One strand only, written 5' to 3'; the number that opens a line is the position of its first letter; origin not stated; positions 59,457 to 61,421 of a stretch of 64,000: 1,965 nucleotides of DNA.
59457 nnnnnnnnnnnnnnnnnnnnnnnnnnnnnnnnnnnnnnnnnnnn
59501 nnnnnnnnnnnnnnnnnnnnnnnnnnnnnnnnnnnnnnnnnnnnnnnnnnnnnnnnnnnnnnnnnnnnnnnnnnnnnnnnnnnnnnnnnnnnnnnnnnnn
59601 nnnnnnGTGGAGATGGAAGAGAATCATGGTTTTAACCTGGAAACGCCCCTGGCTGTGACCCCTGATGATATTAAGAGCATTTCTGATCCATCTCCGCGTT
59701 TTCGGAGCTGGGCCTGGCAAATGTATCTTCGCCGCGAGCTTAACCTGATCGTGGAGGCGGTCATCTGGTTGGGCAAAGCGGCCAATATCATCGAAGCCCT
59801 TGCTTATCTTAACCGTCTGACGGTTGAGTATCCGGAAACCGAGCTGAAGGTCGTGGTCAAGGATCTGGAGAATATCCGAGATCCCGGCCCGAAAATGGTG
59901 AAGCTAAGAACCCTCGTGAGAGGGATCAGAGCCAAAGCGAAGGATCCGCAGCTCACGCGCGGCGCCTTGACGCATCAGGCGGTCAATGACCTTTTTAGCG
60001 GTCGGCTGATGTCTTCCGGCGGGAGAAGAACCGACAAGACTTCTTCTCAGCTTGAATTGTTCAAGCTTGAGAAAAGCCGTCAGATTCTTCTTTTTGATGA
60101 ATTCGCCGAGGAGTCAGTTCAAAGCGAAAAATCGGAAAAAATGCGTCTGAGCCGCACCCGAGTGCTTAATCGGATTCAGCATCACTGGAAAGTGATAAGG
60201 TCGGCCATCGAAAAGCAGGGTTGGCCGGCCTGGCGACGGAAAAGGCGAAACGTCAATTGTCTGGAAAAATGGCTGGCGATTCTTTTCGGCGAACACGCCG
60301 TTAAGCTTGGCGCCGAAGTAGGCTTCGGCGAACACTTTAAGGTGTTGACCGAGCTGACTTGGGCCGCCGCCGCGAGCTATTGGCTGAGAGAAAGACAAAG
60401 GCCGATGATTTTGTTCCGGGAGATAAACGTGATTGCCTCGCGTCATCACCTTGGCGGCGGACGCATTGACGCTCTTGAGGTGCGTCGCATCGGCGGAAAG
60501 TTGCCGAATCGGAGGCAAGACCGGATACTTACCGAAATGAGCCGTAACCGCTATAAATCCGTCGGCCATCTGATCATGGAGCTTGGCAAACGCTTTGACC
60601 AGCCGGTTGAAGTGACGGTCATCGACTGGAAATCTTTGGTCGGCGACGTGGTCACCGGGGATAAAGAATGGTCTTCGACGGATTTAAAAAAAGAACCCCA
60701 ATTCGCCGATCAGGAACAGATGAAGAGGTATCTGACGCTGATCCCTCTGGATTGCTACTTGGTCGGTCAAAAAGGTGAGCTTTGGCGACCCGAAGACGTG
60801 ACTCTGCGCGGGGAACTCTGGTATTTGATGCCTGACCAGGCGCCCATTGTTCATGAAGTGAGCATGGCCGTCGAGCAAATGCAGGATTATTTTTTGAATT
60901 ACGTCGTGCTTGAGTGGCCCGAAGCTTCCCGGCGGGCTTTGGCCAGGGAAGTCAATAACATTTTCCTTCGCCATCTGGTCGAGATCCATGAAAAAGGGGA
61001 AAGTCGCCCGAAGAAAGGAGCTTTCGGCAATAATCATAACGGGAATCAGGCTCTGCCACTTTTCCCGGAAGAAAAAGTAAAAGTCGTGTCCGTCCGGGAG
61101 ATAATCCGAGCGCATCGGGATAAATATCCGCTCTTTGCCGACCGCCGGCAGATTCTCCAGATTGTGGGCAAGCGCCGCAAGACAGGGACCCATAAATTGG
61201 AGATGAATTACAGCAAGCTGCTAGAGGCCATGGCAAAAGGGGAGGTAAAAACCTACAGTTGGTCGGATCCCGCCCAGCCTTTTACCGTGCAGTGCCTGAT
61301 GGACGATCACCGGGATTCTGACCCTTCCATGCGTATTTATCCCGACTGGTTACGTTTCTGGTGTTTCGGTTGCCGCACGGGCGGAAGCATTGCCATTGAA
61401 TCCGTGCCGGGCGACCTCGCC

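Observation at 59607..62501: A second, element-type primase: a 964-aa protein fusing an unknown ~560-aa N-terminal region to a full DnaG primase, beside the tRNA-Asn genes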

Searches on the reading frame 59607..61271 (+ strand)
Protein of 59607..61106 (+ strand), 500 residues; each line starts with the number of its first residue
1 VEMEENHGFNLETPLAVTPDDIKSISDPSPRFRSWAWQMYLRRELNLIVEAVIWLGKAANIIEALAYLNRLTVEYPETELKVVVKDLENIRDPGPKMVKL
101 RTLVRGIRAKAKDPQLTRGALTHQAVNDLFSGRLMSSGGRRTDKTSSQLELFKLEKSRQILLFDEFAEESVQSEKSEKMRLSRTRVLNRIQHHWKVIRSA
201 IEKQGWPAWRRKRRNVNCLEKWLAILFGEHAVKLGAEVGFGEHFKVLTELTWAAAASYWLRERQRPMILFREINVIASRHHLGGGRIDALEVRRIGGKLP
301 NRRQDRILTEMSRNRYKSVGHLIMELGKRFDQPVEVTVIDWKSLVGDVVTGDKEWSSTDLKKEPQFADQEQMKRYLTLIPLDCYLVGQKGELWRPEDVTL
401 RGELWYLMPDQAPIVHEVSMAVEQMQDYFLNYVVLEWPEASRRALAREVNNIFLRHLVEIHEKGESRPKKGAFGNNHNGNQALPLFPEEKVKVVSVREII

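Call 23: search_protein_representatives(alignment_id=A2)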
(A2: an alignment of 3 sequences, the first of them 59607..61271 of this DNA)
Query: 3 sequences, 547 profile positions. Proteins with E-value up to 0.001 (for the whole library): 200; up to 1e-10: 176; up to 1e-30: 116. The best 150 are listed.
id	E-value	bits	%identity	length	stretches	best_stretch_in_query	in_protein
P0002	5.2e-279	943.4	-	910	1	1-547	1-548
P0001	1.3e-274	928.9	-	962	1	5-547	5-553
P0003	1.2e-258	876.1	-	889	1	1-547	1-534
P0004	3.0e-132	458.9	-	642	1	9-540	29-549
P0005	2.2e-118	413.1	-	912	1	9-539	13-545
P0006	3.0e-117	409.4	-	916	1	6-546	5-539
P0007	1.9e-114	400.2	-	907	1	1-546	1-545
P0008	2.1e-110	386.9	-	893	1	1-541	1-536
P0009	5.5e-109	382.1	-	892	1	1-540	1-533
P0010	3.7e-100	353.0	-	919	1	6-542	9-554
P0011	3.4e-94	333.3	-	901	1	9-540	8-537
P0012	2.4e-90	320.6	-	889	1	1-542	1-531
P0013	2.7e-88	313.9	-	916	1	5-544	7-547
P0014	1.7e-84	301.3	-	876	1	19-539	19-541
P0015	2.3e-84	300.9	-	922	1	2-540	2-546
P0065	1.5e-51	192.6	-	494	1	10-479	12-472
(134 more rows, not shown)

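Call 37: search_solved_structures(query=A5, max_evalue=10, show_alignments=3)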
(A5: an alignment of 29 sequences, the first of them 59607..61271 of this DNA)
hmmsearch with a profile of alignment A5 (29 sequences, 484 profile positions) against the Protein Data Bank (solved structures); distinct sequences matched with E-value up to 10: 7.
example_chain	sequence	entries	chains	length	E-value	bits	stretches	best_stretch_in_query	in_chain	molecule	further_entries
3l4f_A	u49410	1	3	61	0.26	13.4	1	178-226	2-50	Rho guanine nucleotide exchange factor 7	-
2w6b_A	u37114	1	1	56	0.26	13.4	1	178-225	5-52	RHO GUANINE NUCLEOTIDE EXCHANGE FACTOR 7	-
3o3v_A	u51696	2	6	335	0.38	12.9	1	40-114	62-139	beta-lactamase | ClbP peptidase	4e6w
4e6x_A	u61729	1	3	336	0.38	12.9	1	40-114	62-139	ClbP peptidase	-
7mde_A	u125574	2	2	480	0.59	12.2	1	40-114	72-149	Beta-lactamase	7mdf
7mdc_A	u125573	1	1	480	0.65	12.1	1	40-114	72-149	Beta-lactamase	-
7q6d_A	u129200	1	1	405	1.4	11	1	286-320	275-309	Cell division protein FtsA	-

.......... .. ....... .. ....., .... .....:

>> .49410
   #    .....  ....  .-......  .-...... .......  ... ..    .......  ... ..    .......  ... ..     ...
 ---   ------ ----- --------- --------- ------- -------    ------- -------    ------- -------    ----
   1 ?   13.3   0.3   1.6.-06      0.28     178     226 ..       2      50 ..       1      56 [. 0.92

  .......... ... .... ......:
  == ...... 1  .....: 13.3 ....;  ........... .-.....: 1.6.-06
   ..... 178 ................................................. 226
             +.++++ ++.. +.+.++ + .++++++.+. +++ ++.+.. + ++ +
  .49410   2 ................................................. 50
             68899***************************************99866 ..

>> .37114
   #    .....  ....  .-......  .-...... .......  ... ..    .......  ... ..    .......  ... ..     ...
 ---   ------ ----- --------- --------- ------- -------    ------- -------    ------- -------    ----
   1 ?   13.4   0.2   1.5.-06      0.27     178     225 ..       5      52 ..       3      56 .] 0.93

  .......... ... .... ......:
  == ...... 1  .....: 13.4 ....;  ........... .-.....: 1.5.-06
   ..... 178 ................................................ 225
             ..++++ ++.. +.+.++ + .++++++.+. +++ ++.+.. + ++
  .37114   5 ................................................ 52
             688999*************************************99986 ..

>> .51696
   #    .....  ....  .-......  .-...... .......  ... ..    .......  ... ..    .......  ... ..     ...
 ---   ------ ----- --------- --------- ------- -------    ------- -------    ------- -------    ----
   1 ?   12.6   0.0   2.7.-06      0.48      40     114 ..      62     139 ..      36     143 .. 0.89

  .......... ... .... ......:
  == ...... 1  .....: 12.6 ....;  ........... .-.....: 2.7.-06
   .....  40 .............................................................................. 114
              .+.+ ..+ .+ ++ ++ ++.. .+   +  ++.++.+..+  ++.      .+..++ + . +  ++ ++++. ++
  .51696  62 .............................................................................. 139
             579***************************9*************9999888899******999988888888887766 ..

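Call 38: search_protein_families(library=pfam, alignment_id=A5, max_evalue=0.1)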
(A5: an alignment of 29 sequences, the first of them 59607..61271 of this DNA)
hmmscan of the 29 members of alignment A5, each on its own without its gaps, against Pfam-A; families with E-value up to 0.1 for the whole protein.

A. member 1, window:59607-61271:+ (555 aa): 1 family
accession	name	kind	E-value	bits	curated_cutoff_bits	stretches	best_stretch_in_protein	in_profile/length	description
PF16457.11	PH_12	-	0.011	16.7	27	0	123-179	3-59/131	Pleckstrin homology domain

B. families by the number of members that match (of 29 scanned): 6 families
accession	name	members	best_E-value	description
PF19390.4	DUF5965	1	0.0056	Family of unknown function (DUF5965)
PF16457.11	PH_12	1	0.011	Pleckstrin homology domain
PF02899.23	Phage_int_SAM_1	1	0.015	Phage integrase, N-terminal SAM-like domain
PF25055.1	DUF7792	1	0.039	Domain of unknown function (DUF7792)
PF20135.4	DUF6525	1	0.047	Family of unknown function (DUF6525)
PF08546.17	ApbA_C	1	0.095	Ketopantoate reductase PanE/ApbA C terminal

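Call 39: find_encoding_contigs(protein=P0065, flank=8000, max_places=3)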
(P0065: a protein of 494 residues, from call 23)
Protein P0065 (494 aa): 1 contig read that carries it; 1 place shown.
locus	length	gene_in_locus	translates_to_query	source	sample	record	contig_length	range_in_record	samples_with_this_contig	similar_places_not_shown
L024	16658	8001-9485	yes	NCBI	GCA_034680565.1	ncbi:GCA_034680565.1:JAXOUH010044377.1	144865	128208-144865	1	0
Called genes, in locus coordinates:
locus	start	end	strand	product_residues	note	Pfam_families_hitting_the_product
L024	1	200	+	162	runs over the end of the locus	-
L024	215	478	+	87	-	PF18910:DUF5665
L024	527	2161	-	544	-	PF00118:Cpn60_TCP1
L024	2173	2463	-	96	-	PF00166:Cpn10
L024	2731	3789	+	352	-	PF00579:tRNA-synt_1b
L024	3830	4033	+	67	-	-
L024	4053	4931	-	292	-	PF00483:NTP_transferase, PF12804:NTP_transf_3 (weak)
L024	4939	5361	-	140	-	PF00011:HSP20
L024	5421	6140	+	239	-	PF18912:DZR_2 (weak)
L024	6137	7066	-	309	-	PF00730:HhH-GPD, PF00633:HHH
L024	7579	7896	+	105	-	-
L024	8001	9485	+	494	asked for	-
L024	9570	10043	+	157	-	-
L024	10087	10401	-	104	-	PF14333:DUF4389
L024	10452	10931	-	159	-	PF01467:CTP_transf_like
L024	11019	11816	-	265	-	-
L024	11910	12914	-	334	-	-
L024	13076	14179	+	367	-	PF00391:PEP-utilizers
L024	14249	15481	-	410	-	-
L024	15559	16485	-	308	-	-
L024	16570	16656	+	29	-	?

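Call 52: predict_structure(alignment_id=A6)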
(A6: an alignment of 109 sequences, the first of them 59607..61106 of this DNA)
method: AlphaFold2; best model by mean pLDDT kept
length: 500 residues; sequences in the alignment: 109
mean_pLDDT: 86.2   pTM: 0.84
mean pLDDT of the five models: 86.2, 85.8, 85.4, 85.1, 84.8
residues with pLDDT >= 90: 364; 70-90: 44; 50-70: 35; < 50: 57
segments of 3 or more residues with pLDDT < 50: 1-8, 139-147, 156-161, 166-168, 471-500
pLDDT, mean of each block of 10 residues (from residue 1): 45 85 97 96 96 96 98 94 97 92 91 91 97 72 46 51 50 62 90 97 95 97 94 87 95 97 93 97 97 98 97 97 97 98 90 88 97 98 91 90 98 98 97 97 96 96 71 41 40 40
secondary structure, 60 per line:
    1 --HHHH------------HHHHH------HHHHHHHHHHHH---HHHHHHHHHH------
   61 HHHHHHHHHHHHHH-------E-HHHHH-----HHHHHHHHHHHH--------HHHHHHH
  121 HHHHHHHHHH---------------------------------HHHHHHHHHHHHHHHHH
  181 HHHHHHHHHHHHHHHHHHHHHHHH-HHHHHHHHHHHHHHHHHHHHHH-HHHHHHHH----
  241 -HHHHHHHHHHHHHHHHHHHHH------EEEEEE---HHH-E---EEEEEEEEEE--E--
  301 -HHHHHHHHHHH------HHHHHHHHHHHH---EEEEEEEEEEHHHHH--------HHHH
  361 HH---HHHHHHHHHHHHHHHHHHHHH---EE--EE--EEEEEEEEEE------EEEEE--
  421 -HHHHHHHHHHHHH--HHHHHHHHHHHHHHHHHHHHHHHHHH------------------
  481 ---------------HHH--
elements in order: H3-6 H19-23 H30-41 H45-54 H61-74 H84-88 H94-105 H114-130 H164-204 H206-227 H229-236 H242-262 E269-274 E286-295 H302-312 H319-330 E334-343 H344-348 H357-362 H366-386 E398-407 E414-418 H422-434 H437-462

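Call 85: search_dna_similar(query=window:59607-61106:+, collection=phages, mode=protein, max_evalue=0.001, max_rows=10)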
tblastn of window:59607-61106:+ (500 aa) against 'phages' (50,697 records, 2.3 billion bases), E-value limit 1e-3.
No match.

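Call 86: search_dna_similar(query=window:59607-61106:+, collection=plasmids, mode=protein, max_evalue=0.001, max_rows=10)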
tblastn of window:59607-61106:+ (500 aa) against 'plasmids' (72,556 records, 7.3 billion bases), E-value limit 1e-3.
No match.

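Call 95: search_protein_families(library=pfam, proteins=[L024:7579-7893:+, L024:9570-10040:+], max_evalue=0.05)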
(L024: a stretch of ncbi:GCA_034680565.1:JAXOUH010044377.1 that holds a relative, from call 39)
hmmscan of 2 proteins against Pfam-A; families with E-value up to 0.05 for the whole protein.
L024:7579-7893:+ (105 aa): 0 families

L024:9570-10040:+ (157 aa): 1 family
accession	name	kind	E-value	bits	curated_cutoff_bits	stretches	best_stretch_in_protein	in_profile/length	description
PF18923.6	DUF5673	-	0.0029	18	26.7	1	75-136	4-62/66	Domain of unknown function (DUF5673)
